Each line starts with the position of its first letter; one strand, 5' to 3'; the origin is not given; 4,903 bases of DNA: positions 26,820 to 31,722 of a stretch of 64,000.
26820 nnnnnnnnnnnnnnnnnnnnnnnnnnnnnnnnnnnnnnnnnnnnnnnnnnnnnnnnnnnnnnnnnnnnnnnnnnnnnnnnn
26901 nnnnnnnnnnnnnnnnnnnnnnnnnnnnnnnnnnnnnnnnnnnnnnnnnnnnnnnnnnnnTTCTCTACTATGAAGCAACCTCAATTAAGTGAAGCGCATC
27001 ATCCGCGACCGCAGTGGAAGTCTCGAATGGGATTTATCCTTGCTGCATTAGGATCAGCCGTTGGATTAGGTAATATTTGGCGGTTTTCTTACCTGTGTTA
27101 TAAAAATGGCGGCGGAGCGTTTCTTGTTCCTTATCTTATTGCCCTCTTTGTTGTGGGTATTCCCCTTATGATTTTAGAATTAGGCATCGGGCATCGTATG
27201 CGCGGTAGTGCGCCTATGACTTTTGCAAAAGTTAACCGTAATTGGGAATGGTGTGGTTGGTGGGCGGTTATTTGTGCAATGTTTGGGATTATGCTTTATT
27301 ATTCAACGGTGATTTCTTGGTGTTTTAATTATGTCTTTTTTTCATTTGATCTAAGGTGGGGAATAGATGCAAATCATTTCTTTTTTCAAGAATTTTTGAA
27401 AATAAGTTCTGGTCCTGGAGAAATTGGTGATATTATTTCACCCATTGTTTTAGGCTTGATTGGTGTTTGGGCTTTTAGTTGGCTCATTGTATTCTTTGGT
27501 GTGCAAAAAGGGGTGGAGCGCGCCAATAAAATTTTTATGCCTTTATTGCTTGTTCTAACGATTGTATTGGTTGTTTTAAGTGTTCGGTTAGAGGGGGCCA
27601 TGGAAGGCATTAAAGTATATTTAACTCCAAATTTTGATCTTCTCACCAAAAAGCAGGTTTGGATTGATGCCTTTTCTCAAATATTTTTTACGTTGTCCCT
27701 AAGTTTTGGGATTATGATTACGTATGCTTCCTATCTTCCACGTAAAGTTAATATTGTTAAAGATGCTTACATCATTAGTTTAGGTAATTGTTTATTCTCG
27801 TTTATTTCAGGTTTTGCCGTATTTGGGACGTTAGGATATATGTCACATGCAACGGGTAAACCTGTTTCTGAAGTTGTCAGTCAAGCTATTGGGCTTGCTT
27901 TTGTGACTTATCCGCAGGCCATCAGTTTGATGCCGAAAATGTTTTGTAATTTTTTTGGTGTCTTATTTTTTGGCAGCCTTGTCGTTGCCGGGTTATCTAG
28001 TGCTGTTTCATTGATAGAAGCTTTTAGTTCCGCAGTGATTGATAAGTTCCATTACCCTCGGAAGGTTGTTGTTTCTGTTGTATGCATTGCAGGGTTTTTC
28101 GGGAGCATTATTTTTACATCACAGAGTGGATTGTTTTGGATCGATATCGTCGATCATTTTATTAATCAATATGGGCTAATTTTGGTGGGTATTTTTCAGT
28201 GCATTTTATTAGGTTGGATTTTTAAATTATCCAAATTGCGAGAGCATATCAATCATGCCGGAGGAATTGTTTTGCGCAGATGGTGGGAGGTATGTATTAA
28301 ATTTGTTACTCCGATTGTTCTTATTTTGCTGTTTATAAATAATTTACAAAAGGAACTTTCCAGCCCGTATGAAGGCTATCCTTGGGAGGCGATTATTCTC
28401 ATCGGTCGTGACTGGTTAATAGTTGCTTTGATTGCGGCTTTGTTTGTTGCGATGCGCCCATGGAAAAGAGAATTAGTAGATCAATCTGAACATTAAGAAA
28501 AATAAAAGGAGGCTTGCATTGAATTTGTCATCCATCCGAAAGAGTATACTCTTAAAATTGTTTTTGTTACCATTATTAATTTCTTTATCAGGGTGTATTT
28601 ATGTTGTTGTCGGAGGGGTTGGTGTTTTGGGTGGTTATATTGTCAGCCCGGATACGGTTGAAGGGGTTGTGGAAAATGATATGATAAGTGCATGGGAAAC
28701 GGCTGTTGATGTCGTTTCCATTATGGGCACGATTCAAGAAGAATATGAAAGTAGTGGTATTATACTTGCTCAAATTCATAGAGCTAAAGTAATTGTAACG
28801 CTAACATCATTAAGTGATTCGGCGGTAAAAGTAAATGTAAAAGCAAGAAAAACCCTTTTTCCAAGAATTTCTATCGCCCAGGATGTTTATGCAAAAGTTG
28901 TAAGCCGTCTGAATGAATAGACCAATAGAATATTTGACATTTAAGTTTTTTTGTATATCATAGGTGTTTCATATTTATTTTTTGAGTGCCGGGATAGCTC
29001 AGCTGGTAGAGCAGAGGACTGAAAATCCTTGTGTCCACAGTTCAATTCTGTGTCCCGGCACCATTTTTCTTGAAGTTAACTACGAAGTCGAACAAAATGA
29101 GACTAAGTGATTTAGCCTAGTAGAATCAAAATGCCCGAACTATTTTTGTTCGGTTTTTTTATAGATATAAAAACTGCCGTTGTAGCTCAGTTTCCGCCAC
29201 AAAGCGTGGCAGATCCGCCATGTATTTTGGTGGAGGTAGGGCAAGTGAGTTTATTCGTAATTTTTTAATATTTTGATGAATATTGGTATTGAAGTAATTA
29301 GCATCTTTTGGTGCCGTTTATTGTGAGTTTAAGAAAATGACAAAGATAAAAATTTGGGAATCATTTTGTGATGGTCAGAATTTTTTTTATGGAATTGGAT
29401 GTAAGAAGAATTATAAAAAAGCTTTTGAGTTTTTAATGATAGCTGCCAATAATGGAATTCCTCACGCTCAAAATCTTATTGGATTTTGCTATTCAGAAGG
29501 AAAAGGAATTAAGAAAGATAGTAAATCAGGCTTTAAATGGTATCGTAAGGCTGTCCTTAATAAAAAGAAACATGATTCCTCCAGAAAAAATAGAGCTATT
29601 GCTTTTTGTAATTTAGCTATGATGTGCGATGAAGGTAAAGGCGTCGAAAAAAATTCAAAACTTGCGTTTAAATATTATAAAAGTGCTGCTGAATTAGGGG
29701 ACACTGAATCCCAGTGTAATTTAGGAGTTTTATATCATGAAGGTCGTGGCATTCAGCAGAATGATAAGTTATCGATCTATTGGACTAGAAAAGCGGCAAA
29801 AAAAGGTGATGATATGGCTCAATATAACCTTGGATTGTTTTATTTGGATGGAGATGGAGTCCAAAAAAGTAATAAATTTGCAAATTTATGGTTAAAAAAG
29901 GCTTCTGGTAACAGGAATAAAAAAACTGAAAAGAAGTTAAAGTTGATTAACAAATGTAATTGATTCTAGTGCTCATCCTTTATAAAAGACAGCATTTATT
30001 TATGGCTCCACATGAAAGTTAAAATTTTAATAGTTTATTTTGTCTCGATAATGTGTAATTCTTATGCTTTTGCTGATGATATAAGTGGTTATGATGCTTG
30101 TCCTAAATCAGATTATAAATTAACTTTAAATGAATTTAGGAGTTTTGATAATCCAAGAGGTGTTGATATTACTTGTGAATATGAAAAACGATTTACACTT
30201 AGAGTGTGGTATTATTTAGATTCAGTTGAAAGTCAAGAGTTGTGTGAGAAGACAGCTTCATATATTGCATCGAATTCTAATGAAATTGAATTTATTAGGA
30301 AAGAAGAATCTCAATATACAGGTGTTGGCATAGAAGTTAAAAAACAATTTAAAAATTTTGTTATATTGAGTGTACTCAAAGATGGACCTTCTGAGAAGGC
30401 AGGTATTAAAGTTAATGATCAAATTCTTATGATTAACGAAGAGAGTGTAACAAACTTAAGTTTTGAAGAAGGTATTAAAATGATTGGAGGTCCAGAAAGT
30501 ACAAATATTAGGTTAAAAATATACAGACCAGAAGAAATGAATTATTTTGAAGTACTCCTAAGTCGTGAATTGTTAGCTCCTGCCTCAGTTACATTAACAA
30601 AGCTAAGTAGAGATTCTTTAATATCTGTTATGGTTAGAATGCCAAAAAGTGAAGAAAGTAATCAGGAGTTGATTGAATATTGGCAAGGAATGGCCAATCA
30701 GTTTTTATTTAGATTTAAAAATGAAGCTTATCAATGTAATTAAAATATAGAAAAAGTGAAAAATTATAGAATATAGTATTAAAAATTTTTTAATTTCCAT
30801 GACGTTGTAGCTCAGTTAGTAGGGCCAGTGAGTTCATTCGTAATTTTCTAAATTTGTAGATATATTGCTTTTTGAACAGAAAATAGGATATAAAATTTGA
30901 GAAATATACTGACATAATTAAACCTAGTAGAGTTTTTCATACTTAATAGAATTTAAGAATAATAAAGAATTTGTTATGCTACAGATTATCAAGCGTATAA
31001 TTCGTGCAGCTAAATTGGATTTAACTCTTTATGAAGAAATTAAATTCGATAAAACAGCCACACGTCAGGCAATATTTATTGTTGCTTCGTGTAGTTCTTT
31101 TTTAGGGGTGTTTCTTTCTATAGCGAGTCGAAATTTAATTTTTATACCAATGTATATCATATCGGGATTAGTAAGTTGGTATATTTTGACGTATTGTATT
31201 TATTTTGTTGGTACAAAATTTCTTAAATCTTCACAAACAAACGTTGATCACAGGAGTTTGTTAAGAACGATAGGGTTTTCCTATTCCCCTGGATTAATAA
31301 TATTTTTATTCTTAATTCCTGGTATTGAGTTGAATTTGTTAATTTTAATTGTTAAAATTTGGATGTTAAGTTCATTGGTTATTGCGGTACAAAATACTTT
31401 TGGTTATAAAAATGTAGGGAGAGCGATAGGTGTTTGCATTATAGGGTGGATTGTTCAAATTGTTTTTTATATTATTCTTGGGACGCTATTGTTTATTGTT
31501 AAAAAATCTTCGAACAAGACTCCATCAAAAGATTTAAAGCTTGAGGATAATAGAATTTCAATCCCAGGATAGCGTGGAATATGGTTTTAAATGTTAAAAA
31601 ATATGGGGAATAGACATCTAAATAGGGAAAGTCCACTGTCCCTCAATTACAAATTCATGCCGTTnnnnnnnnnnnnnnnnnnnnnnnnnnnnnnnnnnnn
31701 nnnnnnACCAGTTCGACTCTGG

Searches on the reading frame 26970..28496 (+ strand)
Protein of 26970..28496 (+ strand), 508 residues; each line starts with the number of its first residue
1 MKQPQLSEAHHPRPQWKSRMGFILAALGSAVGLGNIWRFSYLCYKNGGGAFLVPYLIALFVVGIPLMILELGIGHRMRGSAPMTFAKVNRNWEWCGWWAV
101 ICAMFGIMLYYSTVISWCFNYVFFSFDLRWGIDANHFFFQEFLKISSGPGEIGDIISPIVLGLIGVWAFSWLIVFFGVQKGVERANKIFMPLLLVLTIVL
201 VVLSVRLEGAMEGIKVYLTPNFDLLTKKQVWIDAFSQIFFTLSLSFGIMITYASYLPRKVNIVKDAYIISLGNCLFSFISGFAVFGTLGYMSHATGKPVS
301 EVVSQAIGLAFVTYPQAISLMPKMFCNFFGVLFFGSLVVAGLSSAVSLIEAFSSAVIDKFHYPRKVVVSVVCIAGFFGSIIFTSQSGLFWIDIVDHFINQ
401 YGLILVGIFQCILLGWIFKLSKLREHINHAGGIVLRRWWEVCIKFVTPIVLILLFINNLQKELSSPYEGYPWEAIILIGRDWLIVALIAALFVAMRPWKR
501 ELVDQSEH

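Call 81: search_protein_families(library=pfam, proteins=[window:26970-28496:+], max_evalue=0.00001)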
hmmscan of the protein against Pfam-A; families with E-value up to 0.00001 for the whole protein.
window:26970-28496:+ (508 aa): 1 family
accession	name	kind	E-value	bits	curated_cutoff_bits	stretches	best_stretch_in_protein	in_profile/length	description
PF00209.24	SNF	-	2.8e-120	402.9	27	2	134-478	155-502/524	Sodium:neurotransmitter symporter family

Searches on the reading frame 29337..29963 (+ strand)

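Call 81: search_protein_families(library=pfam, proteins=[window:29337-29963:+], max_evalue=0.00001)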
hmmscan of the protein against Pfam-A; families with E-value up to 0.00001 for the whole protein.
window:29337-29963:+ (208 aa): 1 family
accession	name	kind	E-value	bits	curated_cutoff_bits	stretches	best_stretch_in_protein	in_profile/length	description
PF08238.18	Sel1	-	2.1e-42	142.4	30.7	4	124-158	2-36/36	Sel1 repeat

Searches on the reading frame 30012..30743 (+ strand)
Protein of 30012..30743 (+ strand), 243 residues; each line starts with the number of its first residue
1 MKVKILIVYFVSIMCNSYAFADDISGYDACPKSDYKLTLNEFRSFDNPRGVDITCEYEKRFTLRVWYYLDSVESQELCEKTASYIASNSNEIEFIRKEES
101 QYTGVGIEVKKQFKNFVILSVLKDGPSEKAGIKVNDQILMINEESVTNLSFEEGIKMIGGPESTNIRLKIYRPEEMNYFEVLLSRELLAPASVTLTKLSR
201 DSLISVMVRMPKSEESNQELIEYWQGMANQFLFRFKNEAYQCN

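Call 81: search_protein_families(library=pfam, proteins=[window:30012-30743:+], max_evalue=0.00001)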
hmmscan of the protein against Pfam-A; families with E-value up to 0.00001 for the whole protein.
window:30012-30743:+ (243 aa): 3 families
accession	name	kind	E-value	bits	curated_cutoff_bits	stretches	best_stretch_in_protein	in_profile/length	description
PF00595.29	PDZ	-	6.7e-11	42.8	23.2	1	98-170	7-80/81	PDZ domain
PF13180.12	PDZ_2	-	3.1e-10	40.6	27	1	105-182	3-79/80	PDZ domain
PF17820.7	PDZ_6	-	5e-10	39.4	27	1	117-172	1-54/54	PDZ domain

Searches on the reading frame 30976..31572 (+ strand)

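Call 81: search_protein_families(library=pfam, proteins=[window:30976-31572:+], max_evalue=0.00001)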
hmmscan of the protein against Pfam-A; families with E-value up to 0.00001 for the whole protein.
window:30976-31572:+ (198 aa): 1 family
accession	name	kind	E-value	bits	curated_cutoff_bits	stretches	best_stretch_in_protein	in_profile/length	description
PF04893.22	Yip1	-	1.4e-06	28.7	28.6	1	32-166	24-171/173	Yip1 domain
